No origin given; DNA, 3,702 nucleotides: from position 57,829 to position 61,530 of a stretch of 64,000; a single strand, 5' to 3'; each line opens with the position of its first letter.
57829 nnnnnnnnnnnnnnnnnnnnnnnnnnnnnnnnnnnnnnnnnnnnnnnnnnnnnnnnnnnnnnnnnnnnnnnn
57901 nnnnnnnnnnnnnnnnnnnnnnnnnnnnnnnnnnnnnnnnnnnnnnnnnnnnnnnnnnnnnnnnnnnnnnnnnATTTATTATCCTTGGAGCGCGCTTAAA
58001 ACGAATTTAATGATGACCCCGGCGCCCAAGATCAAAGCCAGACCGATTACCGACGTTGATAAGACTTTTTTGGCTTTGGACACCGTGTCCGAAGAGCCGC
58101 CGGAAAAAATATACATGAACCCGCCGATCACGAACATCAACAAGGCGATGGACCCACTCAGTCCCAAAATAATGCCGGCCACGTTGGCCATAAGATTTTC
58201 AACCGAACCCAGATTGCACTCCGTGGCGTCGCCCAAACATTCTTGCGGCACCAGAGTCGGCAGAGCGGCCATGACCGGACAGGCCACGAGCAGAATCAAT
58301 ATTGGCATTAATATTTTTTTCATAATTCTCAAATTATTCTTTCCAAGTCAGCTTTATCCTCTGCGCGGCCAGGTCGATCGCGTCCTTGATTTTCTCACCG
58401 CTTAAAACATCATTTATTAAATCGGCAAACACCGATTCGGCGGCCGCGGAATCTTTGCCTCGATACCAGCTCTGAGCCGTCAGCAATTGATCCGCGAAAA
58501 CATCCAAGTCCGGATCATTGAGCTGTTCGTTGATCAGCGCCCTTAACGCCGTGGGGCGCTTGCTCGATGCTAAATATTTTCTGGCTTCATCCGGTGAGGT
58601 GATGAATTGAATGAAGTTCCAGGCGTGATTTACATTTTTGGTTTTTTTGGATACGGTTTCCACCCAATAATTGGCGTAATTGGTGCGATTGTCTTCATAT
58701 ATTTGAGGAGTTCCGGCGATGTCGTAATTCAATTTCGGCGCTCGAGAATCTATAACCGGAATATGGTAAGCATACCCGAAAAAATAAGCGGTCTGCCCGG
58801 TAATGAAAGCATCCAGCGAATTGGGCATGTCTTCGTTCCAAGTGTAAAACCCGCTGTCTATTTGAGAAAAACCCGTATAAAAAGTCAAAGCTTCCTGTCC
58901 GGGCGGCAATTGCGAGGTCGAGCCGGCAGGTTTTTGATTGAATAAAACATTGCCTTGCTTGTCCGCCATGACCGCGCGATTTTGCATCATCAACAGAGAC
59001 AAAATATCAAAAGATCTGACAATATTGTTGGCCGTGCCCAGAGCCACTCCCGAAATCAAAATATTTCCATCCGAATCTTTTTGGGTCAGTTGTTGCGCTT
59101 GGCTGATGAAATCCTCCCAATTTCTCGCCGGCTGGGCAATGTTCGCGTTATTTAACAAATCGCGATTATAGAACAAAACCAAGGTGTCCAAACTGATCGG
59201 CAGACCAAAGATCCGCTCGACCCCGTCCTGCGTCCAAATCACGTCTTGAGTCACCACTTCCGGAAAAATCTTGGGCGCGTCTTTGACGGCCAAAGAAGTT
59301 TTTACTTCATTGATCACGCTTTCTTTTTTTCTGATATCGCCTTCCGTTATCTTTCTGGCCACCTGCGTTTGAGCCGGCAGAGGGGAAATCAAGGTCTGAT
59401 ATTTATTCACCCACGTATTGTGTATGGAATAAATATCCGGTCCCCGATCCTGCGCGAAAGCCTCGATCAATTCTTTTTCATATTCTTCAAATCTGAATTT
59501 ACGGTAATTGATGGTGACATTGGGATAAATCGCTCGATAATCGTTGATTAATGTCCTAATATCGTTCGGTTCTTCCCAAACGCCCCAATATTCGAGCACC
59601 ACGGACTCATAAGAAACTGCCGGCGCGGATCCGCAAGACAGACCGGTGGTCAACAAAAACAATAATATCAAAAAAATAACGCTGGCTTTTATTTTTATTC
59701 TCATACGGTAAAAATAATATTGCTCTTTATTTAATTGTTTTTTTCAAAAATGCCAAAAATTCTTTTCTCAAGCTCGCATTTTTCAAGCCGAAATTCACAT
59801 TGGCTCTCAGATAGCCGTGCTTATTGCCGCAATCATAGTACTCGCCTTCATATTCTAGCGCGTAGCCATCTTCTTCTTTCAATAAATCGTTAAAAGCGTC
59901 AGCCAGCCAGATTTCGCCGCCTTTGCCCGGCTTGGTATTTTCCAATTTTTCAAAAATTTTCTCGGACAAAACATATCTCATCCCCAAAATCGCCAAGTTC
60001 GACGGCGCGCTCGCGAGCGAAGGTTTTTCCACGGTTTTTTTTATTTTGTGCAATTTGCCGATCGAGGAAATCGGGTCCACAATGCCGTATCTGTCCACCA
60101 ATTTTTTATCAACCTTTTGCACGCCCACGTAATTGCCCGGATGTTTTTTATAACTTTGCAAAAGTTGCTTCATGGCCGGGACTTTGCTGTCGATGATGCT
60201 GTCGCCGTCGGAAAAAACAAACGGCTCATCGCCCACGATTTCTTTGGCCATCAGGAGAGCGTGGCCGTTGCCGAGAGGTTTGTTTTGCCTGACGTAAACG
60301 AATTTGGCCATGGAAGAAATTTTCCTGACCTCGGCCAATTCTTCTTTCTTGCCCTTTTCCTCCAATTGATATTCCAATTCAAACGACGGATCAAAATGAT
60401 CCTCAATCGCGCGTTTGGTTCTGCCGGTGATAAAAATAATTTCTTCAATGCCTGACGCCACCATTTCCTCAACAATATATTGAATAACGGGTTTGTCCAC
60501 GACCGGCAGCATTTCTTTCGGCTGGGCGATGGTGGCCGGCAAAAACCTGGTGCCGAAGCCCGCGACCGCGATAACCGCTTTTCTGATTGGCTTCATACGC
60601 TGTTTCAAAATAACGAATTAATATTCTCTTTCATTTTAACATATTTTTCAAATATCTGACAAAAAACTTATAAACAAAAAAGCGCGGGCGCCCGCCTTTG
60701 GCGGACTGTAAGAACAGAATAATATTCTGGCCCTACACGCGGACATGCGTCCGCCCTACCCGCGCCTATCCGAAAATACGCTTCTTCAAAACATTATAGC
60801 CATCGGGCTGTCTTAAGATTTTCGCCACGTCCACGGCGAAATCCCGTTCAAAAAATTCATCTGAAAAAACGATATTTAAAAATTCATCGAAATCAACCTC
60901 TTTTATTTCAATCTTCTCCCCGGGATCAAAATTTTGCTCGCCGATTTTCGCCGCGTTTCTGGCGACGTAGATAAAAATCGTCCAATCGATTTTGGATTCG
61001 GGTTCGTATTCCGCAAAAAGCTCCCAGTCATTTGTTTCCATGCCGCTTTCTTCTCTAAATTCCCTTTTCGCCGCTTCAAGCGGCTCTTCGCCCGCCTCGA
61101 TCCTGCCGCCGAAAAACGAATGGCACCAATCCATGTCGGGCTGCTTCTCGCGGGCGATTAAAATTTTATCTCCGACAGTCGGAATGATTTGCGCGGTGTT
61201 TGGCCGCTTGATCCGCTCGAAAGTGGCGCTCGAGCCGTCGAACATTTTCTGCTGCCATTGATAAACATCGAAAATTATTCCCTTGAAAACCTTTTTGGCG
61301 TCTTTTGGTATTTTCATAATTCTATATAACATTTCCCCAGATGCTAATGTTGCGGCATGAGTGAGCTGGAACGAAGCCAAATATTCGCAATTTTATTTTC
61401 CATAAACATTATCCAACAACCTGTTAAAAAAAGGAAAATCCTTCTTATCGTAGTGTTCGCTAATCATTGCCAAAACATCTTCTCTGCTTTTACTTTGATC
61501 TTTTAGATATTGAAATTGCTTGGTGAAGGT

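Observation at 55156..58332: Tandem array of six divergent VirB2/TrbC-like pilin paralogs, one with Cys-rich extensions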

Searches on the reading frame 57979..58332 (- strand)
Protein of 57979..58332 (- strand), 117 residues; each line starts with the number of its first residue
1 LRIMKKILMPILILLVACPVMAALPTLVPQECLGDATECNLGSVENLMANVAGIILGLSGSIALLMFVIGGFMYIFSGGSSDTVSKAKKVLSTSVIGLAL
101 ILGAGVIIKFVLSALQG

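Call 3: search_protein_families(library=pfam, proteins=[window:57979-58332:-], max_evalue=1)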
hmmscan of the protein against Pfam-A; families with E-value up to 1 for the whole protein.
window:57979-58332:- (117 aa): 2 families
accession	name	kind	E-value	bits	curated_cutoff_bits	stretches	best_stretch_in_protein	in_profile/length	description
PF18895.5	T4SS_pilin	-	2.4e-08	34.4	26.6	1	43-111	4-71/71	Type IV secretion system pilin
PF04956.18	TrbC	-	1.7e-07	31.8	27.9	1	8-109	16-96/98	TrbC/VIRB2 pilin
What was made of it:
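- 57979..58323 (-): Pilin position 1 (114 aa from ATG 58323; the mechanical ORF runs to TTG 58332). It has a signal peptide and a C-x6-C pair in the mature N-terminus. It is the most TrbC-like member. PF18895 34.4 bits and PF04956 TrbC 31.8 bits (cut-off 27.9) (call 3).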

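Call 4: search_protein_families(library=ncbifam, proteins=[window:57979-58332:-], max_evalue=1)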
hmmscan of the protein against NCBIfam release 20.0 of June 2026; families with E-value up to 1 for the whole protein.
window:57979-58332:- (117 aa): 1 family
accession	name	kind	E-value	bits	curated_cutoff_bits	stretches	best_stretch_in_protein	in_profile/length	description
NF045849.1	ICE_MMCAP2_0565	equivalog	0.00095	18.8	40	1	44-114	9-79/80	Mbov_0395 family pilin-like conjugal transfer protein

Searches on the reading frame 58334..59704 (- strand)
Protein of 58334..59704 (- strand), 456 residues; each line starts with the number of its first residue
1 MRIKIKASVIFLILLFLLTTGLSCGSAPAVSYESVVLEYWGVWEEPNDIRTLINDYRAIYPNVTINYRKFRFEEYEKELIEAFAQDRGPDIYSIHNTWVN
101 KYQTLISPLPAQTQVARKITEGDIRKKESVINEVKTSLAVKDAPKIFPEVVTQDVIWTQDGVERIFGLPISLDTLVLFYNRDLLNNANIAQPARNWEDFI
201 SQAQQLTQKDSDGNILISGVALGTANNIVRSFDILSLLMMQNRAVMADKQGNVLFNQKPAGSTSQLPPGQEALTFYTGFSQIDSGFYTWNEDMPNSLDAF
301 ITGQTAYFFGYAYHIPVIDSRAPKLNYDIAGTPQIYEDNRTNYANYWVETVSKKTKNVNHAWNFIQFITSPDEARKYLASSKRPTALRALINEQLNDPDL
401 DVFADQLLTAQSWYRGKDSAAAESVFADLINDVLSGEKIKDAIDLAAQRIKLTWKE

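Call 9: search_protein_families(library=pfam, proteins=[window:58334-59704:-], max_evalue=0.001)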
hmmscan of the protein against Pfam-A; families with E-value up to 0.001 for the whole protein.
window:58334-59704:- (456 aa): 3 families
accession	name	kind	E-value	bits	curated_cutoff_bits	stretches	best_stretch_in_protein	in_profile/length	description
PF01547.30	SBP_bac_1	-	7.1e-21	75.9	26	1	50-373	11-305/307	Bacterial extracellular solute-binding protein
PF13416.11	SBP_bac_8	-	4.1e-18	66.6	27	1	52-386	2-261/279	Bacterial extracellular solute-binding protein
PF13343.11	SBP_bac_6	-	0.00049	20.1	24.6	0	346-388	180-221/245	Bacterial extracellular solute-binding protein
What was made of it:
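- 58334..59704 (-): Family-1 extracellular solute-binding protein, a predicted lipoprotein (…TTGLSC↓G). Its stop abuts the first pilin gene, and no ABC permease or ATPase gene lies nearby. Pfam SBP_bac_1 75.9 bits and SBP_bac_8 66.6 bits (call 9).
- On ABC-transporter solute-binding protein family 1 (neighbouring gene 58334-59704): 75.9 bits against 26 (call 9).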

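Call 41: search_solved_structures(query=window:58334-59704:-, max_evalue=0.001)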
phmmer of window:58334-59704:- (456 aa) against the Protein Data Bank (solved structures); distinct sequences matched with E-value up to 0.001: 11.
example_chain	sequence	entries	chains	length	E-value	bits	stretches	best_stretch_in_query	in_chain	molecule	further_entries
4qrz_A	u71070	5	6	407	4e-14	55.6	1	30-210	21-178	ABC-TYPE SUGAR TRANSPORTER | ABC transporter, substrate binding protein (Sugar)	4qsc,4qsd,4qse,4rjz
3uor_A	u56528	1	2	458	2.3e-10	43.2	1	36-118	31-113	ABC transporter sugar binding protein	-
9xf5_A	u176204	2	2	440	2.7e-09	39.7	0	32-105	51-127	ABC transporter substrate-binding protein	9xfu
5ysb_A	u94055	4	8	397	6.2e-09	38.5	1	41-411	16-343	Lin1841 protein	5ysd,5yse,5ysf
5ci5_A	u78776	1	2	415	7.8e-07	31.6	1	165-388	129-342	Extracellular solute-binding protein family 1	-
1eu8_A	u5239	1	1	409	2.4e-06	30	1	163-370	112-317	TREHALOSE/MALTOSE BINDING PROTEIN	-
8art_A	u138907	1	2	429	6.6e-06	28.6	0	138-206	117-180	Putative secreted maltose-binding protein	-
4ry1_A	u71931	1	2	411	2.1e-05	26.9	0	156-276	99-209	Periplasmic solute binding protein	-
4r9f_A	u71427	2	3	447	9e-05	24.8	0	164-374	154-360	MBP1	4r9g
7v09_A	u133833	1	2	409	0.00014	24.2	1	123-318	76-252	Multiple sugar transport system periplasmic sugar-binding protein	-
5tu0_A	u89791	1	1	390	0.00047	22.4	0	163-187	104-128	Lmo2125 protein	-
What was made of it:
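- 58334..59704 (-): The nearest PDB relatives are sugar-binding proteins (call 41).
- On ABC-transporter solute-binding protein family 1 (neighbouring gene 58334-59704): PDB sugar-binding proteins match at E 4e-14 (call 41).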

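Call 69: search_protein_representatives(protein=window:58334-59704:-)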
Query: 456 residues. Proteins with E-value up to 0.001 (for the whole library): 4556; up to 1e-10: 2356; up to 1e-30: 1186. The best 150 are listed.
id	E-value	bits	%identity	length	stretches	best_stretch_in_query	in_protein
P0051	1.8e-123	429.2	48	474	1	10-455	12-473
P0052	4.2e-115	401.6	45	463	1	11-439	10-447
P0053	4.3e-113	395.0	45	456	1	9-451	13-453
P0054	5.4e-113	394.7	45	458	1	8-436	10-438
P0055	7.6e-113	394.2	44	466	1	9-433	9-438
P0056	1.7e-112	393.0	45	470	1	6-452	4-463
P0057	4.0e-110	385.2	46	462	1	6-437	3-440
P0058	2.9e-109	382.4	45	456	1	5-453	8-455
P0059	6.1e-108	378.0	44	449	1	10-452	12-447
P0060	1.2e-107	377.1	47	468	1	21-438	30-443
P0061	1.7e-107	376.6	44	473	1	8-437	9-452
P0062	1.3e-106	373.7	43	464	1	9-454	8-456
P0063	1.3e-106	373.7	45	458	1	7-435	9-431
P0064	3.3e-106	372.3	44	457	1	5-450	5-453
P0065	3.3e-106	372.3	45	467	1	30-450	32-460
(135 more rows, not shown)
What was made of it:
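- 58334..59704 (-): The family has 1,186 clusters at E<=1e-30 (call 69).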

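Call 77: find_homologous_proteins(query=window:58334-59704:-, max_evalue=1e-10)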
Query window:58334-59704:- (456 aa): 1916 proteins with E <= 1e-10 among 8000 candidates; the best 120 are listed.
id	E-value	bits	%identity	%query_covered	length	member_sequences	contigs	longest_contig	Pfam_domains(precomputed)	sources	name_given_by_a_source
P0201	0.0e+0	1030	100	100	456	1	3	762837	PF13416.12,PF01547.31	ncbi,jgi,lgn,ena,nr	ncbi:MAG TPA: extracellular solute-binding protein [Candidatus Bipolaricaulota bacterium]|nr:extrace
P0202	8.2e-217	738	68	100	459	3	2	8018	PF01547.31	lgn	-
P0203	8.5e-216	735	69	95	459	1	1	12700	PF01547.31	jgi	-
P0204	9.6e-211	718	67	100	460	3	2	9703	PF01547.31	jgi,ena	-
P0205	2.1e-207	708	71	92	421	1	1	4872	PF13416.12,PF01547.31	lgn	-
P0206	8.5e-206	702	66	99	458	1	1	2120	PF13416.12,PF01547.31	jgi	jgi:multiple sugar transport system substrate-binding protein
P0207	5.9e-203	693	67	100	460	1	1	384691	PF13416.12,PF01547.31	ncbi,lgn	ncbi:MAG: ABC transporter substrate-binding protein [Patescibacteria group bacterium]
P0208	4.4e-201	687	66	99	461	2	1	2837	PF13416.12,PF01547.31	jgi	-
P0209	8.2e-160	551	67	76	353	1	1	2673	PF13416.12,PF01547.31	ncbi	-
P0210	2.6e-149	516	53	99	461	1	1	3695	PF13416.12,PF01547.31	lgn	-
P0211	1.1e-142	494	52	95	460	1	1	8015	PF13416.12,PF01547.31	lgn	-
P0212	9.1e-142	491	50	95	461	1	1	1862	PF01547.31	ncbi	-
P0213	1.9e-140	487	49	96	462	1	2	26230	PF13416.12,PF01547.31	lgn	-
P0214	2.6e-140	486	51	99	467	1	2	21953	PF13416.12,PF01547.31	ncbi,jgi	jgi:multiple sugar transport system substrate-binding protein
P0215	1.3e-139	484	50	99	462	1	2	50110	PF13416.12,PF01547.31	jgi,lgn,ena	-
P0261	2.8e-134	467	49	98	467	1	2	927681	PF13416.12,PF01547.31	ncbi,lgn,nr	ncbi:MAG: extracellular solute-binding protein [Patescibacteria group bacterium]|nr:extracellular so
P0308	1.9e-131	457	50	92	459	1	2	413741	PF01547.31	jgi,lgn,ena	-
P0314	2.9e-131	457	46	97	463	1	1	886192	PF13416.12,PF01547.31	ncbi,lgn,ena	-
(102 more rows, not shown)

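Call 78: find_encoding_contigs(protein=P0261, flank=10000, max_places=1)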
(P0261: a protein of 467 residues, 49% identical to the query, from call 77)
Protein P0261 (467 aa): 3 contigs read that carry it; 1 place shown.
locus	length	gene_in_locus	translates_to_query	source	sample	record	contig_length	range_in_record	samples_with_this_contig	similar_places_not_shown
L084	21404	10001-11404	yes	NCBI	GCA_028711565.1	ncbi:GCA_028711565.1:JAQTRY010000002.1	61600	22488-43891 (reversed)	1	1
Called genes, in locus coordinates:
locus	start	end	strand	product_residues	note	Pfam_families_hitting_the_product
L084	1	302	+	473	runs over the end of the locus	PF01943:Polysacc_synt, PF13440:Polysacc_synt_3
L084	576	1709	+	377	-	PF13439:Glyco_transf_4, PF00534:Glycos_transf_1, PF13692:Glyco_trans_1_4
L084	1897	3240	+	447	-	PF04932:Wzy_C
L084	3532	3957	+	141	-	PF27247:MJ1673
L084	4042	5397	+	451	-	PF04932:Wzy_C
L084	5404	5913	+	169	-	PF13302:Acetyltransf_3, PF13523:Acetyltransf_8 (weak), PF13420:Acetyltransf_4, PF00583:Acetyltransf_1, PF13508:Acetyltransf_7 (weak)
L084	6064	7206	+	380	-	-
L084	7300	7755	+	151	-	-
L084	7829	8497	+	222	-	PF01966:HD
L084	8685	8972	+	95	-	PF00076:RRM_1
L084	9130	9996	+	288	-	PF00483:NTP_transferase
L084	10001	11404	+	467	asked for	PF01547:SBP_bac_1, PF13416:SBP_bac_8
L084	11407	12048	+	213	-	PF18895:T4SS_pilin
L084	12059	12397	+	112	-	PF18895:T4SS_pilin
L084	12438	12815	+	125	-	PF04956:TrbC (faint), PF18895:T4SS_pilin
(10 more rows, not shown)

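Call 79: find_encoding_contigs(protein=P0314, flank=10000, max_places=1)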
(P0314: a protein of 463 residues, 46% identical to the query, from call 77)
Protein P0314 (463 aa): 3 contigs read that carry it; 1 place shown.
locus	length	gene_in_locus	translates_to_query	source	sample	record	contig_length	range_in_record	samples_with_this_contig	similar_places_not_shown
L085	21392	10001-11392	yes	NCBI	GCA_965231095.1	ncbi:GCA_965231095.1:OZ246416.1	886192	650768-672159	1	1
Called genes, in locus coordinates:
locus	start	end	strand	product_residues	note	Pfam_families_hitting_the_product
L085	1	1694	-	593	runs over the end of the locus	PF08486:SpoIID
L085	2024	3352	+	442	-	PF01943:Polysacc_synt, PF13440:Polysacc_synt_3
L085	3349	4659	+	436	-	PF04932:Wzy_C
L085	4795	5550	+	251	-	-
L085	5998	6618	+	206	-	PF07690:MFS_1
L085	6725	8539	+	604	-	PF00009:GTP_EFTU, PF01926:MMR_HSR1 (weak), PF22042:EF-G_D2, PF03144:GTP_EFTU_D2, PF14492:EFG_III (weak), PF00679:EFG_C, PF21018:BipA_C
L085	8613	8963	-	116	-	PF09685:MamF_MmsF (weak)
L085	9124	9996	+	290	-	PF00483:NTP_transferase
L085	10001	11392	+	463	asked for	PF01547:SBP_bac_1, PF13416:SBP_bac_8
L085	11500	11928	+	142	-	PF18895:T4SS_pilin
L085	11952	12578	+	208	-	PF18895:T4SS_pilin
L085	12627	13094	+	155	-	PF18895:T4SS_pilin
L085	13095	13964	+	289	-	PF18895:T4SS_pilin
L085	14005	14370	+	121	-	PF18895:T4SS_pilin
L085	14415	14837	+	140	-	PF18895:T4SS_pilin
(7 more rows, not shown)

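Call 80: find_encoding_contigs(protein=P0308, flank=10000, max_places=1)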
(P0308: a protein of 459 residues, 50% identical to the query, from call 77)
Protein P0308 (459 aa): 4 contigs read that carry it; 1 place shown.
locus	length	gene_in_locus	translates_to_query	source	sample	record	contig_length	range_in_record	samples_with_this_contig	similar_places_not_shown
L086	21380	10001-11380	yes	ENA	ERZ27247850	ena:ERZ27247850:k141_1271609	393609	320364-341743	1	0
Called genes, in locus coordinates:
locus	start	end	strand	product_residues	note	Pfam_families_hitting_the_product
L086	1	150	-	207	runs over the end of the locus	PF12844:HTH_19, PF13413:HTH_25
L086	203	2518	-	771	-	PF13491:FtsK_4TM, PF17854:FtsK_alpha, PF01580:FtsK_SpoIIIE, PF09397:FtsK_gamma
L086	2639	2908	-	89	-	-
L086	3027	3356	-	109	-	-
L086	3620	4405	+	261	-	-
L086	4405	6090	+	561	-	PF02518:HATPase_c (faint), PF13589:HATPase_c_3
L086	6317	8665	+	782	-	PF01510:Amidase_2, PF16158:N_BRCA1_IG (faint)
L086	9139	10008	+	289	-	PF00483:NTP_transferase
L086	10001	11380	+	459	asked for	PF01547:SBP_bac_1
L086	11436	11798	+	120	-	PF05635:23S_rRNA_IVP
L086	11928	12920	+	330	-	PF18895:T4SS_pilin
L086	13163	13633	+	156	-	PF01797:Y1_Tnp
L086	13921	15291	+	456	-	PF18895:T4SS_pilin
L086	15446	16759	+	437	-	-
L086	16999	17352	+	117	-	PF18895:T4SS_pilin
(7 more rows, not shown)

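Call 81: search_protein_families(library=ncbifam, proteins=[window:58334-59704:-], max_evalue=0.00001)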
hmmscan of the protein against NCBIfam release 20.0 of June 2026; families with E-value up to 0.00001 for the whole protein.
window:58334-59704:- (456 aa): 1 family
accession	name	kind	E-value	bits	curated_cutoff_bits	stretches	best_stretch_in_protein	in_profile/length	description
NF053763.1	ABCarbgalBndGanS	equivalog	6.4e-08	31.8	700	0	148-203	121-176/420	galactooligosaccharide ABC transporter substrate-binding protein GanS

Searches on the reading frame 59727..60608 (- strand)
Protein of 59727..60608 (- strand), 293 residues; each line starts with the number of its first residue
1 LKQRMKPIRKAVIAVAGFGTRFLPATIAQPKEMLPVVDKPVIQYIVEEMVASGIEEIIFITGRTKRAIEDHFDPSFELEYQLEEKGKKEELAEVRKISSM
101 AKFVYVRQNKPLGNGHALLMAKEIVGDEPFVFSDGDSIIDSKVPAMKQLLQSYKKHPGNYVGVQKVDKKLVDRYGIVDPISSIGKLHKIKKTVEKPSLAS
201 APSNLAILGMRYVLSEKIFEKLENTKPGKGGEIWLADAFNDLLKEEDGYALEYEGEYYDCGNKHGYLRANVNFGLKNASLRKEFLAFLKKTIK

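Call 9: search_protein_families(library=pfam, proteins=[window:59727-60608:-], max_evalue=0.001)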
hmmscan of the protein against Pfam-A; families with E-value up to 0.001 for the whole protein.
window:59727-60608:- (293 aa): 2 families
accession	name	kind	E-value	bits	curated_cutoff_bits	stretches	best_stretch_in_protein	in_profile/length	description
PF00483.29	NTP_transferase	-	9.1e-27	94.6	21.2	1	10-271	1-240/245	Nucleotidyl transferase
PF12804.13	NTP_transf_3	-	0.00048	20.8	27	1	11-69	1-52/160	MobA-like NTP transferase domain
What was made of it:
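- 59727..60608 (-): galU (UTP--glucose-1-phosphate uridylyltransferase). It is the first gene of the conserved galU–SBP–pilin unit and ends 22 nt before the SBP gene. Pfam gives NTP_transferase (call 9).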

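Call 81: search_protein_families(library=ncbifam, proteins=[window:59727-60608:-], max_evalue=0.00001)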
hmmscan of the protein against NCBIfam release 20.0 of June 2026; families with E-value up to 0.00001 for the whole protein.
window:59727-60608:- (293 aa): 19 families
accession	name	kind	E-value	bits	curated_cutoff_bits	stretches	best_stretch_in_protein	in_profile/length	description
TIGR01099.1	galU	equivalog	2.7e-101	338.6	326.8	1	8-269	1-261/261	UTP--glucose-1-phosphate uridylyltransferase GalU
NF009928.0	PRK13389.1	equivalog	2.4e-70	237.1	548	1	6-292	6-298/302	UTP--glucose-1-phosphate uridylyltransferase GalU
NF007516.0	PRK10122.1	equivalog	1.6e-65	221.2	534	1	10-290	5-293/297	UTP--glucose-1-phosphate uridylyltransferase GalF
TIGR01105.1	galF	equivalog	2.2e-63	214.2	659.2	1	10-284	5-287/297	GalU regulator GalF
TIGR01208.1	rmlA_long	equivalog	3.4e-35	121.6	320.25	1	10-271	1-232/353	glucose-1-phosphate thymidylyltransferase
TIGR03992.1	Arch_glmU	subfamily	2.8e-34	118.6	292.1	1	10-271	2-225/393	bifunctional sugar-1-phosphate nucleotidylyltransferase/acetyltransferase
NF041313.1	UDPGP_AglF_Halo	equivalog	5.9e-27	94.6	400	1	10-264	2-225/234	UTP--glucose-1-phosphate uridylyltransferase AglF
NF041173.1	Sug_nt_acttase_Thmprot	equivalog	5.2e-18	65.2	600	1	10-271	2-225/405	bifunctional sugar-1-phosphate nucleotidylyltransferase/acetyltransferase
TIGR01207.1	rmlA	equivalog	5.8e-15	55.2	360.65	1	10-245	1-206/286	glucose-1-phosphate thymidylyltransferase RfbA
NF012024.0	PRK15480.1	equivalog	1.3e-13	50.8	588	1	8-238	3-203/292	glucose-1-phosphate thymidylyltransferase RfbA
NF045761.1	NAMPUrTaseMurU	equivalog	4.8e-12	46.2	250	1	10-71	2-63/226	N-acetylmuramate alpha-1-phosphate uridylyltransferase MurU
NF049965.1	GlMnHpPGnyltfHddC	equivalog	3.5e-11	43.2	300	1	10-84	2-79/221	D-glycero-D-manno-heptose 1-phosphate guanosyltransferase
TIGR02623.1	G1P_cyt_trans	equivalog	7.7e-11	41.9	300.25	1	10-254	2-226/255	glucose-1-phosphate cytidylyltransferase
NF052502.1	man1P_GTase_Rv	exception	8e-11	41.4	440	1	10-85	2-77/352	mannose-1-phosphate guanylyltransferase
NF010934.1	PRK14354.1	equivalog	1.4e-08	33.7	450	0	11-87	2-75/447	bifunctional UDP-N-acetylglucosamine diphosphorylase/glucosamine-1-phosphate N-acetyltransferase GlmU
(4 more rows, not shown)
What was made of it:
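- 59727..60608 (-): TIGR01099 galU scores 338.6 bits against a cut-off of 326.8 (call 81).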

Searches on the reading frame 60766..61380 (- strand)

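Call 9: search_protein_families(library=pfam, proteins=[window:60766-61380:-], max_evalue=0.001)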
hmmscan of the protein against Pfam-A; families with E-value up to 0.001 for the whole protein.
window:60766-61380:- (204 aa): 1 family
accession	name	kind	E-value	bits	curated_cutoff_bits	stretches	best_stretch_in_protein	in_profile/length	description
PF00293.34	NUDIX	-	6.9e-15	55.7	21.1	1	62-167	5-118/134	NUDIX domain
